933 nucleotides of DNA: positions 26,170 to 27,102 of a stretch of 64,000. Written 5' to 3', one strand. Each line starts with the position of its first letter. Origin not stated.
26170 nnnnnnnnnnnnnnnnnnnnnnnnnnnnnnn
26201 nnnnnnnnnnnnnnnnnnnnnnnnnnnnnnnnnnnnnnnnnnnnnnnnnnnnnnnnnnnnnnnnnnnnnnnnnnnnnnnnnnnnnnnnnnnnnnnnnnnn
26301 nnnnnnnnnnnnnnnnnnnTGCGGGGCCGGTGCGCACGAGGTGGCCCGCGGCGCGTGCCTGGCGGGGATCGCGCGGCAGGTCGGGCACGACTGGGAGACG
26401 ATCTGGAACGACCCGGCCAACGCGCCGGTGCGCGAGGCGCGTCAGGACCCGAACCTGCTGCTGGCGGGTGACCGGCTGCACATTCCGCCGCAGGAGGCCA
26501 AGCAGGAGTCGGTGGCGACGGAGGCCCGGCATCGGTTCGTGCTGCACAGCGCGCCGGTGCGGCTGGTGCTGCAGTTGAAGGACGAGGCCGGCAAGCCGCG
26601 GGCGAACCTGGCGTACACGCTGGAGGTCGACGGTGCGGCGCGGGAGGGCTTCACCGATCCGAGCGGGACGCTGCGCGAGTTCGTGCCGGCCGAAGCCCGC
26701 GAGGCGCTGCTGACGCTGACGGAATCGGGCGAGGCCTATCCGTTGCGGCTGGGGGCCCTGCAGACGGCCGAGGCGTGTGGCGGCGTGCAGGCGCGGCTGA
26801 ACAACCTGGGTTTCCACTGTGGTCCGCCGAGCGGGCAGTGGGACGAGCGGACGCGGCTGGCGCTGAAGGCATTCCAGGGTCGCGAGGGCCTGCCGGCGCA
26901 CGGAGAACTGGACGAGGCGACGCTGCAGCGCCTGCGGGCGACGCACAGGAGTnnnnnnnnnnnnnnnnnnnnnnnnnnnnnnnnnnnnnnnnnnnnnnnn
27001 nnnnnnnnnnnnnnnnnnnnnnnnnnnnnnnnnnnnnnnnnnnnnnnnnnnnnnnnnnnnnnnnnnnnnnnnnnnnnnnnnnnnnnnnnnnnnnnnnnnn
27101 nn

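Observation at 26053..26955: Signal-less LysM plus PG-binding protein translationally coupled to vgrG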

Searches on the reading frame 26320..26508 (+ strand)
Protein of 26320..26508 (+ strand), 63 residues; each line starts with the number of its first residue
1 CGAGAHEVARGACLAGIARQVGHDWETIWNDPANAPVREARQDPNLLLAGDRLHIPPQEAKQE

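Call 50: predict_structure(alignment_id=A4)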
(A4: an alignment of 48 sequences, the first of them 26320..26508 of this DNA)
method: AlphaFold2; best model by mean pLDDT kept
length: 63 residues; sequences in the alignment: 48
mean_pLDDT: 87.2   pTM: 0.70
mean pLDDT of the five models: 87.2, 85.7, 85.4, 84.6, 84.5
residues with pLDDT >= 90: 45; 70-90: 10; 50-70: 6; < 50: 2
segments of 3 or more residues with pLDDT < 50: none
pLDDT, mean of each block of 10 residues (from residue 1): 80 92 92 93 92 85 53
secondary structure, 60 per line:
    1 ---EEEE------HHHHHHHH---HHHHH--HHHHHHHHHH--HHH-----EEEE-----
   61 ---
elements in order: E4-7 H14-21 H25-29 H32-41 E52-55
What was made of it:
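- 26329..26493 (+): LysM-fold domain (aa ~93-147). AF2 pLDDT 87 (call 50).
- Checked: An AF2 model of aa 90-152 has pLDDT 87 and a beta-alpha-alpha-alpha-beta layout (call 50).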

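Call 53: fold_search(model_id=the predicted structure, library=pdb)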
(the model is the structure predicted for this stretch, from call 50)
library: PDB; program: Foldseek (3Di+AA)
matches with E <= 10: 91; with E <= 0.001: 0
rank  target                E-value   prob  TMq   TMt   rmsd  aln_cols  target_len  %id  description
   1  4uz2_D                2.0e-02  1.00  0.62  0.42   2.7        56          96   25  Crystal structure of the N-terminal LysM domains from the putative NlpC/P60 D,L endopeptidase from T. thermophilus (released 2015-01-14)
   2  4uz2_A                2.1e-02  1.00  0.61  0.40   2.9        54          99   28  Crystal structure of the N-terminal LysM domains from the putative NlpC/P60 D,L endopeptidase from T. thermophilus (released 2015-01-14)
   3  9gb2_S                2.5e-02  1.00  0.72  0.24   2.1        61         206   24  Extended phiCD508 baseplate (released 2025-03-26)
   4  9g8s_S                2.8e-02  1.00  0.71  0.25   2.4        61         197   26  C3 reconstruction of extended phiCD508 needle (released 2025-04-09)
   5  4uz2_B                4.3e-02  1.00  0.67  0.44   2.3        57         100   26  Crystal structure of the N-terminal LysM domains from the putative NlpC/P60 D,L endopeptidase from T. thermophilus (released 2015-01-14)
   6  9gtp_M                5.3e-02  0.82  0.47  0.15   8.1        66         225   24  Cryo-EM structure of a contractile injection system in Streptomyces coelicolor, the baseplate complex in extended stat (released 2025-06-18)
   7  2mpw_MODEL_1_A        6.5e-02  0.98  0.64  0.38   3.6        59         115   15  Solution structure of the LysM region of the E. coli Intimin periplasmic domain (released 2014-11-12)
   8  4uz2_C                6.9e-02  1.00  0.65  0.43   1.8        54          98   26  Crystal structure of the N-terminal LysM domains from the putative NlpC/P60 D,L endopeptidase from T. thermophilus (released 2015-01-14)
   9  2l9y_MODEL_1_A        7.4e-02  0.97  0.59  0.25   3.4        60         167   25  Solution structure of the MoCVNH-LysM module from the rice blast fungus Magnaporthe oryzae protein (MGG_03307) (released 2011-03-23)
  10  5jce_B                8.5e-02  0.99  0.61  0.14   2.7        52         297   27  Crystal structure of OsCEBiP complex (released 2016-06-08)
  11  5k2l                  9.1e-02  0.99  0.60  0.75   2.6        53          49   17  Crystal structure of LysM domain from Volvox carteri chitinase (released 2017-02-22)
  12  4xcm_A                9.8e-02  0.98  0.61  0.23   5.0        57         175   28  Crystal structure of the putative NlpC/P60 D,L endopeptidase from T. thermophilus (released 2015-01-14)
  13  4uz3_B                1.1e-01  0.99  0.64  0.44   2.6        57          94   26  Crystal structure of the N-terminal LysM domains from the putative NlpC/P60 D,L endopeptidase from T. thermophilus bou (released 2015-01-14)
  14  4uz3_C                1.3e-01  0.99  0.64  0.84   1.9        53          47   26  Crystal structure of the N-terminal LysM domains from the putative NlpC/P60 D,L endopeptidase from T. thermophilus bou (released 2015-01-14)
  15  5bum_A                1.3e-01  0.99  0.61  0.76   2.2        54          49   20  Crystal Structure of LysM domain from Equisetum arvense chitinase A (released 2016-06-08)
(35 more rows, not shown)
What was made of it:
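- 26329..26493 (+): The top-ranked Foldseek hits are LysM domains: 4uz2, and the phiCD508 baseplate chain 9gb2_S with TMq 0.72 (call 53).
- Checked: The top-ranked Foldseek PDB hits are LysM domains, with TM 0.6-0.72 (call 53).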

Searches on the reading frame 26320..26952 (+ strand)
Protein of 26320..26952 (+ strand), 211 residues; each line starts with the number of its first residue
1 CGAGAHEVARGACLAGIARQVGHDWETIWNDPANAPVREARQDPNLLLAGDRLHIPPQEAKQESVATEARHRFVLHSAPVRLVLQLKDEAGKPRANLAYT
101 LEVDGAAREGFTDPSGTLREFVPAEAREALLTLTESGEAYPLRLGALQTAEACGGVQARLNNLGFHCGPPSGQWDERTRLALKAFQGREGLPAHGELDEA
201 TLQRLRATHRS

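Call 21: find_related_loci(query=A3, collection=genome_contigs, flank=10000)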
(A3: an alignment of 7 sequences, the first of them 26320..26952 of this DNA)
Query A3 (211 aa) in genome_contigs; peptide patterns used: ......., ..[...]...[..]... (x = any residue, [..] = any of these).
297 stretches matched a pattern; 264 encode a relative of the query (tblastn E <= 1e-3); the best 80 are kept; 78 distinct loci.
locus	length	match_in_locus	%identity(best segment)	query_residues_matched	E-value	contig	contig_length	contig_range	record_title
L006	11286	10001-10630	50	1-209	3e-58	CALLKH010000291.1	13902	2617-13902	MAG TPA_asm: uncultured Planctomycetaceae bacterium isolate SRR6227243_bin.100_CONCOCT_v1.1_MAG genome assembly, contig:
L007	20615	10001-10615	49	2-209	5e-57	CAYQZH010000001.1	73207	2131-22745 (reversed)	MAG TPA_asm: uncultured Phycisphaera sp. isolate SRP119689_co1_320 genome assembly, contig: NODE_378_length_73207_cov_6.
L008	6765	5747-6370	45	1-209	3e-56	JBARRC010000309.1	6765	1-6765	MAG: Phycisphaerae bacterium isolate MFD13433_ilm_asm_bin31 k127_316748, whole genome shotgun sequence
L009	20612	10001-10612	44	6-209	1e-55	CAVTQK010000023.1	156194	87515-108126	MAG: uncultured delta proteobacterium isolate MFD00709.bin.1.229 genome assembly, contig: contig_58834, whole genome sho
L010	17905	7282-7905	44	1-209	1e-55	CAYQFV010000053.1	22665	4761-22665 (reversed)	MAG TPA_asm: uncultured Phycisphaeraceae bacterium isolate binchicken_co253_191 genome assembly, contig: NODE_1164_lengt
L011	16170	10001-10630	46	1-209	1e-55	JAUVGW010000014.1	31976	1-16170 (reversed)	MAG: Phycisphaerae bacterium isolate CSMAG_386 CSMAG_386_k141_1187300_length_31976_cov_7.9683, whole genome shotgun sequ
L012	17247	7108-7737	46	1-209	5e-55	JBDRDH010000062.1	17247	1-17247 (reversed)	MAG: Planctomycetota bacterium isolate MEGAHIT-group-1.24 k141_4602425, whole genome shotgun sequence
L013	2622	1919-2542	48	1-206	8e-55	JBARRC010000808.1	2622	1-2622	MAG: Phycisphaerae bacterium isolate MFD13433_ilm_asm_bin31 k127_99919, whole genome shotgun sequence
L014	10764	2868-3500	44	1-211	3e-53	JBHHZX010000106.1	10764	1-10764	MAG: Phycisphaerae bacterium isolate K_3_bin.53 NODE_2353_length_10764_cov_6.458960, whole genome shotgun sequence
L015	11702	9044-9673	46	1-209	7e-53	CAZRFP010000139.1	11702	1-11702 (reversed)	MAG TPA_asm: uncultured Planctomycetaceae bacterium isolate SRP193661_co1_189 genome assembly, contig: NODE_5500_length_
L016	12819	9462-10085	44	1-209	3e-52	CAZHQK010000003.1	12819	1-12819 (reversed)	MAG TPA_asm: uncultured Acidobacteriota bacterium isolate SRP231805_co4_31 genome assembly, contig: k141_64601, whole ge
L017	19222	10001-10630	41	2-211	8e-52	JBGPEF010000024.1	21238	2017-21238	MAG: Tepidisphaeraceae bacterium isolate OBJ_0618_7090110_97 k141_6269558_length_21238_cov_11.0000, whole genome shotgun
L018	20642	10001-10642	47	1-211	5e-52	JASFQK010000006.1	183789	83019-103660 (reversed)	MAG: Phycisphaerae bacterium isolate D0819S20remetaG_Bin_321 D0819S20remetaG_FD_scaffold_9_c1, whole genome shotgun sequ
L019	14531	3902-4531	45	1-209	2e-51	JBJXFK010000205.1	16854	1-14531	MAG: Phycisphaerae bacterium isolate F1F2.bin.474 k127_8537552, whole genome shotgun sequence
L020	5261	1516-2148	40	1-211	1e-51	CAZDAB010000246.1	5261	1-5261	MAG TPA_asm: uncultured Desulfobacteraceae bacterium isolate binchicken_co89_303 genome assembly, contig: NODE_34277_len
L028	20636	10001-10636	44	1-211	1e-50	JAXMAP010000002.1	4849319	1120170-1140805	MAG: Phycisphaerae bacterium isolate STL-PLA13 C1.27.fa-2, whole genome shotgun sequence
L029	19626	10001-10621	43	6-211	3e-50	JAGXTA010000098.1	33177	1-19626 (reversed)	MAG: Deltaproteobacteria bacterium isolate CROMO_BS_46_3 c_000000564451, whole genome shotgun sequence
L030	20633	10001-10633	43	2-209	5e-50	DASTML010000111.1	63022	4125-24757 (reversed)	MAG TPA_asm: Bryobacteraceae bacterium isolate SMAG_U3669 k141_433092, whole genome shotgun sequence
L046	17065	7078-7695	43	6-210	5e-47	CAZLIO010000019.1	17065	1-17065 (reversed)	MAG TPA_asm: uncultured Pirellulales bacterium isolate SRP214966_co6_189 genome assembly, contig: NODE_1941_length_17065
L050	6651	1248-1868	40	6-211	3e-46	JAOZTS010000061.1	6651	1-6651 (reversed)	MAG: Candidatus Gracilibacteria bacterium isolate GMC8_bin_43 GMC8_14205_length_6651_cov_12.935415, whole genome shotgun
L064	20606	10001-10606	40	6-209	8e-45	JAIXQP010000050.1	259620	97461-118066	MAG: Acidobacteriales bacterium isolate C4_MAG_00032 pond_C4_MAG_00032_000000000009, whole genome shotgun sequence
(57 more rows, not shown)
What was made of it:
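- Checked: Far more than chance: 264 relatives were found in GTDB species genomes (call 21).
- Gene order in 78 loci from species genomes of several phyla (call 21):
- Tried and rejected: A 7-sequence alignment worked (call 21).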

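Call 33: search_protein_families(library=pfam, proteins=[L064:10634-12652:+, L007:10861-12021:+, L014:3500-5431:+, L029:10652-12133:+, L028:10786-13362:+, L046:7720-9069:+, L012:10217-11149:+, L050:1825-5403:+, L030:10649-13804:+], max_evalue=0.01)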
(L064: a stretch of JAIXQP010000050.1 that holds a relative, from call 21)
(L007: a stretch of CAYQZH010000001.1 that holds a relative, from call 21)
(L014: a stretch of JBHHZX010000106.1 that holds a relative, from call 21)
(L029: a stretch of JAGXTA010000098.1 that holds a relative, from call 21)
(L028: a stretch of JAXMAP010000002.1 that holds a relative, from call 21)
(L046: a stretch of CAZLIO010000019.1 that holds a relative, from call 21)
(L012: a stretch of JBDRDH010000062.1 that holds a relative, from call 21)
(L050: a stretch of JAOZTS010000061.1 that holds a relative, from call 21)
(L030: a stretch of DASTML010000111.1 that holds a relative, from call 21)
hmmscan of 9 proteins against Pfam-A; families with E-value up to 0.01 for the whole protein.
L064:10634-12652:+ (673 aa): 0 families

L007:10861-12021:+ (387 aa): 0 families

L014:3500-5431:+ (644 aa): 0 families

L029:10652-12133:+ (494 aa): 1 family
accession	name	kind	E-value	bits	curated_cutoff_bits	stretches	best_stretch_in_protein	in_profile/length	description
PF00149.33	Metallophos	-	0.0006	20.7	21.5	1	318-461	54-159/191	Calcineurin-like phosphoesterase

L028:10786-13362:+ (859 aa): 1 family
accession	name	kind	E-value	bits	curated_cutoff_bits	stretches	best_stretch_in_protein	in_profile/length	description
PF00149.33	Metallophos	-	2.6e-12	48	21.5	1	349-482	1-98/191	Calcineurin-like phosphoesterase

L046:7720-9069:+ (450 aa): 0 families

L012:10217-11149:+ (311 aa): 0 families

L050:1825-5403:+ (1193 aa): 2 families
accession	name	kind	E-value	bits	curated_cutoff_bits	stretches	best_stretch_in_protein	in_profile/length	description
PF01244.27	Peptidase_M19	-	2.5e-13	50.3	26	1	412-526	213-297/319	Membrane dipeptidase (Peptidase family M19)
PF04909.20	Amidohydro_2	-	2.3e-11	44.4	26.4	1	902-1098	105-254/289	Amidohydrolase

L030:10649-13804:+ (1052 aa): 0 families

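Call 40: search_solved_structures(query=A2, max_evalue=10, show_alignments=0)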
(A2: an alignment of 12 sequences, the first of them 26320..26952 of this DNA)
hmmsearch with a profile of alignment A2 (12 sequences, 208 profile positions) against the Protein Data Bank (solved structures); distinct sequences matched with E-value up to 10: 39.
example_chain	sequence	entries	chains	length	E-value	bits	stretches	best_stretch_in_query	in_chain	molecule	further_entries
6tci_A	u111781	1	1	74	3.8e-08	36.2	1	148-205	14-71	Spore cortex-lytic enzyme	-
4c2f_A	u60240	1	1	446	2.1e-07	33.7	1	148-205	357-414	CARBOXY-TERMINAL PROCESSING PROTEASE CTPB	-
4c2g_A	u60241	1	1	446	2.1e-07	33.7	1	148-205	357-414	CARBOXY-TERMINAL PROCESSING PROTEASE CTPB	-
4c2c_A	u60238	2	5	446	2.1e-07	33.7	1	148-205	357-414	CARBOXY-TERMINAL PROCESSING PROTEASE CTPB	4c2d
4c2e_A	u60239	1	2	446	2.7e-07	33.4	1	148-205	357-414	CARBOXY-TERMINAL PROCESSING PROTEASE CTPB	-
4c2h_A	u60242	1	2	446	2.7e-07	33.4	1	148-205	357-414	CARBOXY-TERMINAL PROCESSING PROTEASE CTPB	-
4xxt_A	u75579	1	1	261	3.8e-07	32.9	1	148-204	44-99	Fusion of predicted Zn-dependent amidase/peptidase (Cell wall hydrolase/DD-carboxypeptidas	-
4fet_B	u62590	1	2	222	4.2e-07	32.8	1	148-205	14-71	Spore cortex-lytic enzyme prepeptide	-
4lpq_A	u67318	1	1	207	2e-06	30.5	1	149-206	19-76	ErfK/YbiS/YcfS/YnhG family protein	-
9emm_E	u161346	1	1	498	1.5e-05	27.7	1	153-206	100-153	Putative OxPP cycle protein OpcA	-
9xps_S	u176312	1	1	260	3.8e-05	26.4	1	147-206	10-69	Endolysin gp144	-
3bkh_A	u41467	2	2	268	3.8e-05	26.4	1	147-206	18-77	lytic transglycosylase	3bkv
8da2_A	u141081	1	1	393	0.00014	24.5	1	157-205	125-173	L,D-transpeptidase family protein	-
5tv7_A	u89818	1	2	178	0.00017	24.2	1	148-202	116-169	Putative peptidoglycan-binding/hydrolysing protein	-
9g8s_T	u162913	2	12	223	0.0066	19.1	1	3-56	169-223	Peptidoglycan-binding LysM protein | gp61 - Tail tube initiator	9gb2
4nso_A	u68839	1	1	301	0.0084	18.7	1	147-187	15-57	Effector protein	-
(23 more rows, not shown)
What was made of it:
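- The best full-length sequence and fold matches of the LysM include phage tail-tube-initiator and CIS baseplate LysM domains: 9g8s_T at E=0.0066 (call 40) and 9gb2_S at TMq 0.72 (call 53).
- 26785..26934 (+): PG_binding_1 domain (aa 245-294). Profile hits to SleB, CtpB and KZ144 PG-binding domains at E 4e-8 to 4e-5 (call 40).
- Checked: The family profile hits PDB LysM chains at E 0.007-0.01 (call 40).
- PG-binding domains on T6SS spikes are known; the V. cholerae VgrG3 C-terminal chain 4nso is hit by the profile (call 40).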

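Call 52: search_protein_representatives(alignment_id=A2)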
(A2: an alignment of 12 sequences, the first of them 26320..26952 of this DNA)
Query: 12 sequences, 208 profile positions. Proteins with E-value up to 0.001 (for the whole library): 46508; up to 1e-10: 12829; up to 1e-30: 3979. The best 150 are listed.
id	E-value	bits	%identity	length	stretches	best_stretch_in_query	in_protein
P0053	2.8e-119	412.3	-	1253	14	148-205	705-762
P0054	1.4e-110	383.9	-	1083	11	149-204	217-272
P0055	4.1e-107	372.5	-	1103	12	149-201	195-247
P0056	7.2e-106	368.5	-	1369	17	150-205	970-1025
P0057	3.0e-104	363.2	-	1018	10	145-204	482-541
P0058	1.9e-102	357.3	-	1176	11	142-207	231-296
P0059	6.2e-96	336.0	-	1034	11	150-204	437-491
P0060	1.8e-95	334.5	-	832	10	149-203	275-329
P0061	3.2e-92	323.9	-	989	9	136-205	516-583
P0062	3.6e-91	320.5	-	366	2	3-206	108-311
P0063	1.5e-90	318.5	-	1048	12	148-204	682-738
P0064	5.2e-90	316.7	-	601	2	1-205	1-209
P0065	1.6e-89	315.1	-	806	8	143-205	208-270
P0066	1.3e-87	308.9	-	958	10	145-204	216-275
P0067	4.9e-87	307.0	-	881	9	152-205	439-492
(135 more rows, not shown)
